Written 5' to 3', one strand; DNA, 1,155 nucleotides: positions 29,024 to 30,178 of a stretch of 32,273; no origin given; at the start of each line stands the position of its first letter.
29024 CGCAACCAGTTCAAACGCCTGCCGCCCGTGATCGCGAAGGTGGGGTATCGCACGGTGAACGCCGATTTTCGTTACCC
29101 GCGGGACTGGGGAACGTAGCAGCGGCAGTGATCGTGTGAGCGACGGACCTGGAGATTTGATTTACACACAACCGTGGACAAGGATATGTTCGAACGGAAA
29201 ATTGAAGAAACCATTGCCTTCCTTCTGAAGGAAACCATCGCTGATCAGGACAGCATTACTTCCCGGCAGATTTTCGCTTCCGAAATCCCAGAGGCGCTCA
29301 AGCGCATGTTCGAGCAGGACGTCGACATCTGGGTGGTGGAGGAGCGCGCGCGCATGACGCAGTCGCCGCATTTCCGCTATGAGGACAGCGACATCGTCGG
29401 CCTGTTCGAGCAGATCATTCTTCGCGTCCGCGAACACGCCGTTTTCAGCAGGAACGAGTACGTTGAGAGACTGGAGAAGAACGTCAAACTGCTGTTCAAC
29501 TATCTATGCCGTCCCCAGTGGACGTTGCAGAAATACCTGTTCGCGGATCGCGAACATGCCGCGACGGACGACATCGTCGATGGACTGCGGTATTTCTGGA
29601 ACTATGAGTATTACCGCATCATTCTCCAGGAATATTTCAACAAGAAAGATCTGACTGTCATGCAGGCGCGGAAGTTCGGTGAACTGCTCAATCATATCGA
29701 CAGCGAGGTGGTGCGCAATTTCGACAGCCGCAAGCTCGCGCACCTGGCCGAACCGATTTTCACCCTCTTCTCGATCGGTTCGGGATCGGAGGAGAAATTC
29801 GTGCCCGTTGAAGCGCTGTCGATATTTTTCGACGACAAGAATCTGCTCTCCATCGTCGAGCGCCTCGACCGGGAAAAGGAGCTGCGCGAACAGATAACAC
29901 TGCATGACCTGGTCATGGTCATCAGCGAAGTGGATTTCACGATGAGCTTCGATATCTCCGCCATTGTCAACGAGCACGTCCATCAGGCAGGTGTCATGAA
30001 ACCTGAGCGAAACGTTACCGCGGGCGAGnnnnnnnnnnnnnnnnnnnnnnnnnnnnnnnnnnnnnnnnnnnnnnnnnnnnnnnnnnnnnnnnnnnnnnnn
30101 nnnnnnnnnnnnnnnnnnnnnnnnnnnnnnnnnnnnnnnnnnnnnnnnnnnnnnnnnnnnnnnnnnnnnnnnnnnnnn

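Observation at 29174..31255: Polyacidic protein with about seven copies of an [IL]-P-x-hydrophobic-x-(L/D)-E motif, 6 nt upstream of obg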

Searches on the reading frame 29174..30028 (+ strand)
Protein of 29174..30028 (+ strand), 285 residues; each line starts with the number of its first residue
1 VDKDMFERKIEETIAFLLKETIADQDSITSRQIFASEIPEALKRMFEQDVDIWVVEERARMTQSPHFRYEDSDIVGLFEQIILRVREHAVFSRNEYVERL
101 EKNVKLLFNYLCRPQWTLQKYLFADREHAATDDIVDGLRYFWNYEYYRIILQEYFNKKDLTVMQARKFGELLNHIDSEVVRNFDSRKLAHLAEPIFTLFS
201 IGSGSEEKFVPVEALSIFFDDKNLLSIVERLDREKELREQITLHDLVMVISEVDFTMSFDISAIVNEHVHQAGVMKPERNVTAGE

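Call 6: find_homologous_proteins(query=window:29174-30028:+)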
Query window:29174-30028:+ (285 aa): 1 proteins with E <= 0.001 among 765 candidates.
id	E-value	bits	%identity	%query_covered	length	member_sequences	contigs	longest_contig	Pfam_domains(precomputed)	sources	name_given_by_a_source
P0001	1.0e-96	342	59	96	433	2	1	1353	-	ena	-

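Call 13: find_related_loci(query=A1, collection=genome_contigs, flank=8000)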
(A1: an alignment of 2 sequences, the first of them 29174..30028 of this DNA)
Query A1 (285 aa) in genome_contigs; peptide patterns used: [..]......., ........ (x = any residue, [..] = any of these).
144 stretches matched a pattern; 6 encode a relative of the query (tblastn E <= 1e-3); 6 distinct loci.
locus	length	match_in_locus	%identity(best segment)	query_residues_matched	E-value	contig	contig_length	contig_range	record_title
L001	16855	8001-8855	89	1-285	1e-172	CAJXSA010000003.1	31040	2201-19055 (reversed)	MAG TPA_asm: uncultured Ignavibacteria bacterium isolate SRR6201696_bin.15_MetaBAT_v2.12.1_MAG genome assembly, contig:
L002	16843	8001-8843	70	5-285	5e-136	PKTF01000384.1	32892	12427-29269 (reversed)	MAG: Ignavibacteria bacterium isolate BM516 sc_742, whole genome shotgun sequence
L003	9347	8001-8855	64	1-285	3e-126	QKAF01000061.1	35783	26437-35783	MAG: Bacteroidetes bacterium isolate SZUA-365 scaffold_2263, whole genome shotgun sequence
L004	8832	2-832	66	9-285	4e-125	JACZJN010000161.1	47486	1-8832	MAG: Bacteroidetes bacterium isolate MAG20 bacteria_1_contig_1099731, whole genome shotgun sequence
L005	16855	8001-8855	64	1-285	2e-124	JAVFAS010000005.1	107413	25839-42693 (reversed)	MAG: Bacteroidota bacterium isolate BF4_97 NODE_480_length_107413_cov_9.731866_Biofilm4, whole genome shotgun sequence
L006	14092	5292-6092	42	5-269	1e-68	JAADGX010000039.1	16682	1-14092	MAG: Chlorobiota bacterium isolate M_MetaBat.140 contig-127_12464, whole genome shotgun sequence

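Call 18: search_protein_representatives(alignment_id=A1)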
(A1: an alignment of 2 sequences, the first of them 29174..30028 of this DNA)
Query: 2 sequences, 297 profile positions. Proteins with E-value up to 0.001 (for the whole library): 897; up to 1e-10: 567; up to 1e-30: 59. The best 150 are listed.
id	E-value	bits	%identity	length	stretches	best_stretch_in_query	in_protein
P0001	2.1e-175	598.5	-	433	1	5-297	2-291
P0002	2.1e-157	539.4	-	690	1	5-297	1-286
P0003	1.1e-136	471.4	-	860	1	5-297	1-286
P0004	1.0e-127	442.0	-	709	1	5-297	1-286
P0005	4.3e-107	374.2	-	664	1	5-297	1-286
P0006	8.0e-106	370.0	-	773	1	5-297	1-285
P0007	6.6e-89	314.5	-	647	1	5-297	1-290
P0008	1.2e-83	297.2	-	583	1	4-276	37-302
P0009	1.2e-80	287.4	-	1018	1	5-278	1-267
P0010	4.0e-80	285.7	-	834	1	4-277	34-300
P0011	4.5e-80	285.5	-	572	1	5-275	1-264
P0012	4.1e-79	282.4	-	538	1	5-278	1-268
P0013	3.9e-78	279.2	-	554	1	5-275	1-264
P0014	6.8e-78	278.4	-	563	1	5-278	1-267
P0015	1.1e-77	277.6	-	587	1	4-286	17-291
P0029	2.3e-46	174.8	-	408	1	5-260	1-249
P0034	9.6e-43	163.0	-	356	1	5-260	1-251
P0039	3.6e-37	144.7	-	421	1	5-259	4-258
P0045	4.3e-34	134.6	-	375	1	20-274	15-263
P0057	9.6e-32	126.9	-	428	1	3-243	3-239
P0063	5.2e-30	121.1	-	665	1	4-259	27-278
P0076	8.3e-28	113.9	-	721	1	5-260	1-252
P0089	1.0e-26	110.4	-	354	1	8-252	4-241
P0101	5.9e-26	107.8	-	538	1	31-241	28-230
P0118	2.3e-24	102.6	-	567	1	28-241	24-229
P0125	8.1e-24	100.8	-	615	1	29-236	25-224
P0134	3.0e-23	99.0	-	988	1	5-265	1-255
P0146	2.9e-22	95.7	-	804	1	29-260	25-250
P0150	4.8e-22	95.0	-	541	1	6-241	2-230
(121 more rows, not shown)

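Call 26: list_cluster_members(proteins=[P0029, P0034, P0039, P0045, P0057, P0063, P0076, P0089, P0101, P0134])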
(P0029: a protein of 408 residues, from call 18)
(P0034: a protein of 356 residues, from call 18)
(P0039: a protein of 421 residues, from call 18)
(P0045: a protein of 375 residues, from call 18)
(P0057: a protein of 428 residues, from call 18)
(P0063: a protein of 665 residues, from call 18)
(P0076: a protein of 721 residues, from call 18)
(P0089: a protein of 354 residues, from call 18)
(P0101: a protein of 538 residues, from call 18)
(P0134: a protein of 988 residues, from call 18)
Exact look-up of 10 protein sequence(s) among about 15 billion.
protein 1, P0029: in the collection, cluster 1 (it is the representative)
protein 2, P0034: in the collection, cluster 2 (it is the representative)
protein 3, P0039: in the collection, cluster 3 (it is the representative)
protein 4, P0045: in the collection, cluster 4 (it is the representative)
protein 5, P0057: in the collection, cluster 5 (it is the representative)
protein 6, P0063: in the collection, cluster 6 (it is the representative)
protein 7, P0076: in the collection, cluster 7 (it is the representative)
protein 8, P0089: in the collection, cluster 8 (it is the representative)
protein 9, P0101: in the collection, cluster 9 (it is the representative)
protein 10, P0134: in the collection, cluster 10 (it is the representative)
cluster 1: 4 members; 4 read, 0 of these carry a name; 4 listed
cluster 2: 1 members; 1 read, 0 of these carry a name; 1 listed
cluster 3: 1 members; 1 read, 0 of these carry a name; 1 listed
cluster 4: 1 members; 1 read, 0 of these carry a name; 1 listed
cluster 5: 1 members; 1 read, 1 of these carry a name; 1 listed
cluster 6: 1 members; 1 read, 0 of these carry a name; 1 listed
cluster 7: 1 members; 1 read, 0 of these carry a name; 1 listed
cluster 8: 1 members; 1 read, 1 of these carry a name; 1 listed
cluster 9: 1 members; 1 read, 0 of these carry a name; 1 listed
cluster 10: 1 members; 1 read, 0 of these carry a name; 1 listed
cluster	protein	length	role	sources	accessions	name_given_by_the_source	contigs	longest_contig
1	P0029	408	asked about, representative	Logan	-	-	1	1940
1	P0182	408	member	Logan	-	-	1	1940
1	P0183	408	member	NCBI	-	-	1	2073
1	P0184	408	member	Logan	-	-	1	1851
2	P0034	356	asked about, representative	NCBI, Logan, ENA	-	-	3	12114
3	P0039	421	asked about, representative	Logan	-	-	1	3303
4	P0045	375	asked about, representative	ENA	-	-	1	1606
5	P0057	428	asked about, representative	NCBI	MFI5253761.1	MAG: hypothetical protein ACHQQQ_15185 [Bacteroidota bacterium]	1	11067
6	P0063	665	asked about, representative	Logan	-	-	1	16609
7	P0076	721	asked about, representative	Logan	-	-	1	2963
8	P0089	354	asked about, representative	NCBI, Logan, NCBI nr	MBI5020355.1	MAG: hypothetical protein HZB59_02870 [Ignavibacteriales bacterium] | hypothetical protein [Ignavibacteriales bacterium]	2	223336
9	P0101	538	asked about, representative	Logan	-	-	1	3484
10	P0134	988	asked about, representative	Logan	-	-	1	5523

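Call 30: find_related_loci(query=A3, collection=genome_contigs, flank=4000)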
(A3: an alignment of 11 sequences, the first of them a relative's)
Query A3 (665 aa) in genome_contigs; peptide patterns used: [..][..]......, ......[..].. (x = any residue, [..] = any of these).
122 stretches matched a pattern; 17 encode a relative of the query (tblastn E <= 1e-3); 17 distinct loci.
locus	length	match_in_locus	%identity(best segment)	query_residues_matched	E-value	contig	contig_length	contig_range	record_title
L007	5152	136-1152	62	13-380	9e-151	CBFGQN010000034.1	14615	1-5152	MAG TPA_asm: uncultured Ignavibacteria bacterium isolate SRR15517647_binner12_Refined_3 genome assembly, contig: ERZ2732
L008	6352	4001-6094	42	20-660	3e-149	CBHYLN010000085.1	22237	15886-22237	MAG TPA_asm: uncultured bacterium isolate ERR14722427_metabat2_28 genome assembly, contig: ERZ27336822.1067, whole genom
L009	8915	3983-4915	67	27-336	2e-142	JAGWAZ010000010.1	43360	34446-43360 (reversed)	MAG: Chlorobiota bacterium isolate 277c_20 scaffold_470, whole genome shotgun sequence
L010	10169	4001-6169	63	28-661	2e-126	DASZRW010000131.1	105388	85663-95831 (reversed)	MAG TPA_asm: Candidatus Kapaibacterium sp. isolate SMAG_U6034 k141_132466, whole genome shotgun sequence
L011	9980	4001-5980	61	20-660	3e-125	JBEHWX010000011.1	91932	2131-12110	MAG: Bacteroidota bacterium isolate ES1.bin.100 NODE_255_length_91932_cov_7.125369, whole genome shotgun sequence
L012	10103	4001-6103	61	28-661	2e-125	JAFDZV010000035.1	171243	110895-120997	MAG: Bacteroidetes bacterium isolate SZAS-92 BACT-TMP-15__35__length-171243, whole genome shotgun sequence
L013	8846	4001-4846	65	28-308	9e-125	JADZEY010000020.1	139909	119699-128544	MAG: Armatimonadota bacterium isolate SJ842 c_000000300365, whole genome shotgun sequence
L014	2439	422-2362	62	28-661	7e-132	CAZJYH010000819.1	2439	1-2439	MAG TPA_asm: uncultured Alphaproteobacteria bacterium isolate SRP342105_co1_110 genome assembly, contig: NODE_69378_leng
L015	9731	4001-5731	62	8-661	5e-124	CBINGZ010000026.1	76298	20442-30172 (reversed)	MAG TPA_asm: uncultured bacterium isolate SRR16817054_binner12_Refined_41 genome assembly, contig: ERZ27394105.116, whol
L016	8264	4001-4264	60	574-661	1e-28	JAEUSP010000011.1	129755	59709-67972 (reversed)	MAG: Chlorobiota bacterium isolate new MAG-306 k141_2758302, whole genome shotgun sequence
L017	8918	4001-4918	61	25-329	1e-123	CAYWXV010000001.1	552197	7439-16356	MAG TPA_asm: uncultured Alphaproteobacteria bacterium isolate binchicken_co118_222 genome assembly, contig: NODE_3_lengt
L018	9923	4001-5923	62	28-659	2e-122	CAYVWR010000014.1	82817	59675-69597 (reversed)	MAG TPA_asm: uncultured Alphaproteobacteria bacterium isolate SRP344714_co2_242 genome assembly, contig: NODE_610_length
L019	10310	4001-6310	59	14-659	7e-118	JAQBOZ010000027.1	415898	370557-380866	MAG: Chlorobiota bacterium isolate RYN_334 scaffold_3083552, whole genome shotgun sequence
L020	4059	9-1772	65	83-659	3e-100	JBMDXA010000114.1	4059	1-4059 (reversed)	MAG: Candidatus Kapaibacteriota bacterium isolate FBaNitRs1_5 FBaNitRs1_contig114, whole genome shotgun sequence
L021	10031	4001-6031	62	25-659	7e-124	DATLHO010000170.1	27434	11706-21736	MAG TPA_asm: Candidatus Kapaibacterium sp. isolate SMAG_U13642 k141_3236113, whole genome shotgun sequence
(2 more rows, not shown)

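Call 32: find_related_loci(query=A4, collection=genome_contigs, flank=4000)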
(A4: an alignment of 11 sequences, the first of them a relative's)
Query A4 (432 aa) in genome_contigs; peptide patterns used: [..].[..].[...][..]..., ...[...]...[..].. (x = any residue, [..] = any of these).
89 stretches matched a pattern; 26 encode a relative of the query (tblastn E <= 1e-3); 26 distinct loci.
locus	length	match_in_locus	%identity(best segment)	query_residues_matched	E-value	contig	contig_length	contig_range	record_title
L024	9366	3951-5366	49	1-432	5e-137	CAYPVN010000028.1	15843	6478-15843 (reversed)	MAG TPA_asm: uncultured Chitinophagales bacterium isolate SRP119689_co1_59 genome assembly, contig: NODE_5195_length_158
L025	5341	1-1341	40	17-429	6e-98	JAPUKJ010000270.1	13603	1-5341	MAG: Ignavibacteria bacterium isolate KW1-S15_2 KW1-S15_2_cg270, whole genome shotgun sequence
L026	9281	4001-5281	39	1-424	1e-93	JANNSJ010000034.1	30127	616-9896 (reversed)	MAG: Bacteroidota bacterium isolate SOY_31_metabat_225 SOY_31_k141_3590876, whole genome shotgun sequence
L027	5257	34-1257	37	1-431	4e-93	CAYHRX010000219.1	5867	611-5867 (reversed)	MAG TPA_asm: uncultured Chitinophagales bacterium isolate ERP119705_co14_37 genome assembly, contig: NODE_24695_length_5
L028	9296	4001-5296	38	1-424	4e-92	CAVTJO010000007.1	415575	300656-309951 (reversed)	MAG: uncultured Bacteroidetes bacterium isolate MFD05942.bin.1.467 genome assembly, contig: contig_23051, whole genome s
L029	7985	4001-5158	39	1-424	1e-89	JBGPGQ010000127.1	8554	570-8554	MAG: Bacteroidota bacterium isolate OBJ_0618_7090110_39 k141_8760629_length_8554_cov_13.3758, whole genome shotgun seque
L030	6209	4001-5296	38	1-424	1e-88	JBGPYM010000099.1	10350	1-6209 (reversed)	MAG: Bacteroidota bacterium isolate OBJ1_062018_090_13 k141_1316080_length_10350_cov_11.0000, whole genome shotgun seque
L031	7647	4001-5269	37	1-426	7e-88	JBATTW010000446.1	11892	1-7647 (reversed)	MAG: Bacteroidota bacterium isolate MFD13193_ilm_asm_bin13 k127_417109, whole genome shotgun sequence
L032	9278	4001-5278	36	1-424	4e-84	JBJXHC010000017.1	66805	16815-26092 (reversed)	MAG: Bacteroidota bacterium isolate F1F2.bin.124 k127_3159064, whole genome shotgun sequence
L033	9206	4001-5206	37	2-432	3e-83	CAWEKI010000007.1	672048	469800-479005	MAG: uncultured Bacteroidetes bacterium isolate MFD05942.bin.1.2 genome assembly, contig: contig_31679, whole genome sho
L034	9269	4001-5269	39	1-424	4e-94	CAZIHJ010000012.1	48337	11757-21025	MAG TPA_asm: uncultured Chitinophagales bacterium isolate SRP287453_co1_97 genome assembly, contig: NODE_1078_length_483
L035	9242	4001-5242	33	1-423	3e-71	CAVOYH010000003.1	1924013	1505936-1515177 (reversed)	MAG: uncultured Bacteroidetes bacterium isolate MFD09964.bin.2.229 genome assembly, contig: contig_3754, whole genome sh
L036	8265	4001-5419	31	1-424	9e-69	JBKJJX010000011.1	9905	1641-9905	MAG: Bacteroidota bacterium isolate ant_bin.22 S1Ck117_309867_flag_1_multi_10.0000_len_9905, whole genome shotgun sequen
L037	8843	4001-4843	42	1-270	4e-68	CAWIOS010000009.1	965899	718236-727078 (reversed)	MAG: Ignavibacteriota bacterium isolate MFD01476.bin.1.169 genome assembly, contig: contig_13506, whole genome shotgun s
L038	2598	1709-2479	42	1-255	3e-68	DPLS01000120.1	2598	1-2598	MAG TPA_asm: Bacteroidetes bacterium isolate UBA11986 contig_67702, whole genome shotgun sequence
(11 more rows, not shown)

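Call 33: find_related_loci(query=A5, collection=genome_contigs, flank=4000)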
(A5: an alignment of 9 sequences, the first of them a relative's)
Query A5 (538 aa) in genome_contigs; peptide patterns used: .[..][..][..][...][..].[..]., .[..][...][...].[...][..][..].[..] (x = any residue, [..] = any of these).
294 stretches matched a pattern; 113 encode a relative of the query (tblastn E <= 1e-3); the best 80 are kept; 80 distinct loci.
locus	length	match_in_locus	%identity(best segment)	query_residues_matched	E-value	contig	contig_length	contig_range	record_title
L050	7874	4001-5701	46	2-538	8e-137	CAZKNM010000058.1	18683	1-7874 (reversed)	MAG TPA_asm: uncultured Melioribacteraceae bacterium isolate binchicken_co364_12 genome assembly, contig: NODE_3132_leng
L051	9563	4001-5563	44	2-534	3e-121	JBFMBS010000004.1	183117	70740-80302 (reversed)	MAG: Bacteroidota bacterium isolate MAG170 MAG170_4, whole genome shotgun sequence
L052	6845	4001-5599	43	1-535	1e-120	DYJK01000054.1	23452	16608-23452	MAG TPA_asm: Melioribacter roseus isolate FI88_2_36_12 Afr_mines_FI88_804_length_23452_cov_4_750737, whole genome shotgu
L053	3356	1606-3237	43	1-534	5e-122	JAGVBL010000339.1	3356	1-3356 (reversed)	MAG: Ignavibacteriales bacterium isolate DeMMO6_29 c_000000023425, whole genome shotgun sequence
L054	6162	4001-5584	43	1-535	2e-117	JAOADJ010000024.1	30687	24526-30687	MAG: Melioribacteraceae bacterium isolate SKW230 k141_163178, whole genome shotgun sequence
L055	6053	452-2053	43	2-534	7e-117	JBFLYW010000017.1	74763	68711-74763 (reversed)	MAG: Bacteroidota bacterium isolate MAG095 MAG095_17, whole genome shotgun sequence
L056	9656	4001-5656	43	2-534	2e-116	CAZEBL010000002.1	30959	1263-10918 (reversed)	MAG TPA_asm: uncultured Melioribacter sp. isolate binchicken_co274_179 genome assembly, contig: NODE_3769_length_30959_c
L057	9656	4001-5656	40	2-534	2e-116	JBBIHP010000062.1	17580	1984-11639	MAG: Ignavibacteria bacterium isolate RSS170216_bin_117 NODE_1445_length_17580_cov_5.753723, whole genome shotgun sequen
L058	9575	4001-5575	42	1-535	1e-115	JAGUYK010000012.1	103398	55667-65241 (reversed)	MAG: Ignavibacteriales bacterium isolate DeMMO6_3 c_000000076757, whole genome shotgun sequence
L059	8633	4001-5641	42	2-535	1e-114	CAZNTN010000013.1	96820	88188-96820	MAG TPA_asm: uncultured Melioribacter sp. isolate binchicken_co266_264 genome assembly, contig: NODE_518_length_96820_co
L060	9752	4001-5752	40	2-535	1e-113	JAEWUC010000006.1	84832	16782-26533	MAG: Bacteroidetes bacterium isolate OH_SDB_17 k127_307335, whole genome shotgun sequence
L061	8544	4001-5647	39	2-535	1e-112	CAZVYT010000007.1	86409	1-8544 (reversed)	MAG TPA_asm: uncultured Melioribacter sp. isolate binchicken_co266_133 genome assembly, contig: NODE_622_length_86409_co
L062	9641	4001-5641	40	2-535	3e-112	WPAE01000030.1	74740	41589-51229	MAG: Ignavibacteria bacterium isolate X2_MaxBin.003 scaffold_513, whole genome shotgun sequence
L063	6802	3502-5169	40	1-534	5e-112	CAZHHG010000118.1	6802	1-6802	MAG TPA_asm: uncultured Melioribacter sp. isolate SRP278314_co1_185 genome assembly, contig: NODE_14156_length_6802_cov_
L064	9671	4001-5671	44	1-535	6e-111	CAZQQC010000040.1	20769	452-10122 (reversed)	MAG TPA_asm: uncultured Melioribacter sp. isolate SRP093762_co1_172 genome assembly, contig: NODE_1561_length_20769_cov_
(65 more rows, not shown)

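Call 61: predict_structure(alignment_id=A7)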
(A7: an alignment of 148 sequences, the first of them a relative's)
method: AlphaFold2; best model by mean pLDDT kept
length: 354 residues; sequences in the alignment: 148
mean_pLDDT: 93.5   pTM: 0.74
mean pLDDT of the five models: 93.5, 93.0, 92.8, 92.7, 92.5
residues with pLDDT >= 90: 311; 70-90: 28; 50-70: 8; < 50: 7
segments of 3 or more residues with pLDDT < 50: 271-276
pLDDT, mean of each block of 10 residues (from residue 1): 90 90 93 96 97 96 97 97 97 94 97 96 97 96 97 98 97 97 97 91 94 97 97 97 98 94 67 53 95 98 96 91 97 98 95 70
secondary structure, 60 per line:
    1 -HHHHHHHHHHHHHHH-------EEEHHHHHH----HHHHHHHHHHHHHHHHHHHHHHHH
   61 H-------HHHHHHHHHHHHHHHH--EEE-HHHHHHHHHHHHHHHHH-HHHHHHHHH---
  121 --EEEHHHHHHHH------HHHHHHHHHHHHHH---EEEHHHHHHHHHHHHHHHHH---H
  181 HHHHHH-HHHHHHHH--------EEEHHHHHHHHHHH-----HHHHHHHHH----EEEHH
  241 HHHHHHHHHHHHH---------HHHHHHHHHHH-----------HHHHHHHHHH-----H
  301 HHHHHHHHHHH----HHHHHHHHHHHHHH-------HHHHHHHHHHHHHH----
elements in order: H2-16 E24-26 H27-32 H37-61 H69-84 E87-89 H91-107 H109-117 E123-125 H126-133 H140-153 E157-159 H160-176 H180-186 H188-195 E204-206 H207-217 H223-231 E236-238 H239-253 H263-273 H285-294 H300-311 H316-329 H337-350

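Call 63: fold_search(model_id=the predicted structure, library=pdb)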
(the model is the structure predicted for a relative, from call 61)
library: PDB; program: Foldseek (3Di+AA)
matches with E <= 10: 209; with E <= 0.001: 0
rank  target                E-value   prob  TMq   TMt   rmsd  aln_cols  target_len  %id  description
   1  1a2x_A                1.6e-01  0.80  0.17  0.29  12.2       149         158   15  COMPLEX OF TROPONIN C WITH A 47 RESIDUE (1-47) FRAGMENT OF TROPONIN I (released 1998-07-15)
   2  8a9s_B                1.7e-01  0.77  0.19  0.29   9.6       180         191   13  Crystal structure of Ca2+-discharged obelin in complex with coelenteramine-v (released 2022-10-19)
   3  8a9s_A                2.0e-01  0.66  0.18  0.27   9.7       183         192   13  Crystal structure of Ca2+-discharged obelin in complex with coelenteramine-v (released 2022-10-19)
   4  2hps                  2.8e-01  0.60  0.18  0.28  11.1       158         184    9  Crystal structure of coelenterazine-binding protein from Renilla Muelleri (released 2007-01-09)
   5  1g8i_A                3.5e-01  0.63  0.18  0.29  13.3       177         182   12  CRYSTAL STRUCTURE OF HUMAN FREQUENIN (NEURONAL CALCIUM SENSOR 1) (released 2001-05-09)
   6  6dae_B                3.8e-01  0.57  0.19  0.33   8.3       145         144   13  2.0 Angstrom crystal structure of the D95V Ca/CaM:CaV1.2 IQ domain complex (released 2018-10-17)
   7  6qi4_B                4.6e-01  0.47  0.17  0.28  13.2       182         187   10  NCS-1 bound to a ligand (released 2019-07-17)
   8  4m97                  4.6e-01  0.41  0.17  0.13  20.5       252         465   10  Calcium-Dependent Protein Kinase 1 from Neospora caninum (released 2013-10-02)
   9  4qox                  5.8e-01  0.25  0.15  0.13  20.4       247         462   11  Crystal Structure of CDPK4 from Plasmodium Falciparum, PF3D7_0717500 (released 2014-09-03)
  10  5nin_A                6.0e-01  0.69  0.20  0.37   7.4       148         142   13  Crystal Structure of AKAP79 calmodulin binding domain peptide in complex with Ca2+/Calmodulin (released 2017-12-06)
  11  9k6m_A                6.0e-01  0.15  0.14  0.16  16.6       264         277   12  Crystal structure of the Dictyostelium discoideum mitochondrial calcium uptake protein (DdMICU) (released 2025-07-30)
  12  1jfj_MODEL_1_A        6.6e-01  0.57  0.16  0.34  14.2       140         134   14  NMR SOLUTION STRUCTURE OF AN EF-HAND CALCIUM BINDING PROTEIN FROM ENTAMOEBA HISTOLYTICA (released 2001-12-19)
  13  3kpx                  6.6e-01  0.41  0.20  0.30   9.9       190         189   15  Crystal Structure Analysis of photoprotein clytin (released 2010-10-06)
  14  2hq8_A                6.6e-01  0.33  0.17  0.25  11.9       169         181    9  Crystal structure of coelenterazine-binding protein from renilla muelleri in the ca loaded apo form (released 2006-09-12)
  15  4by5_C                7.2e-01  0.41  0.16  0.29  13.8       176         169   16  Crystal structure of Drosophila Frq2 (released 2014-08-13)
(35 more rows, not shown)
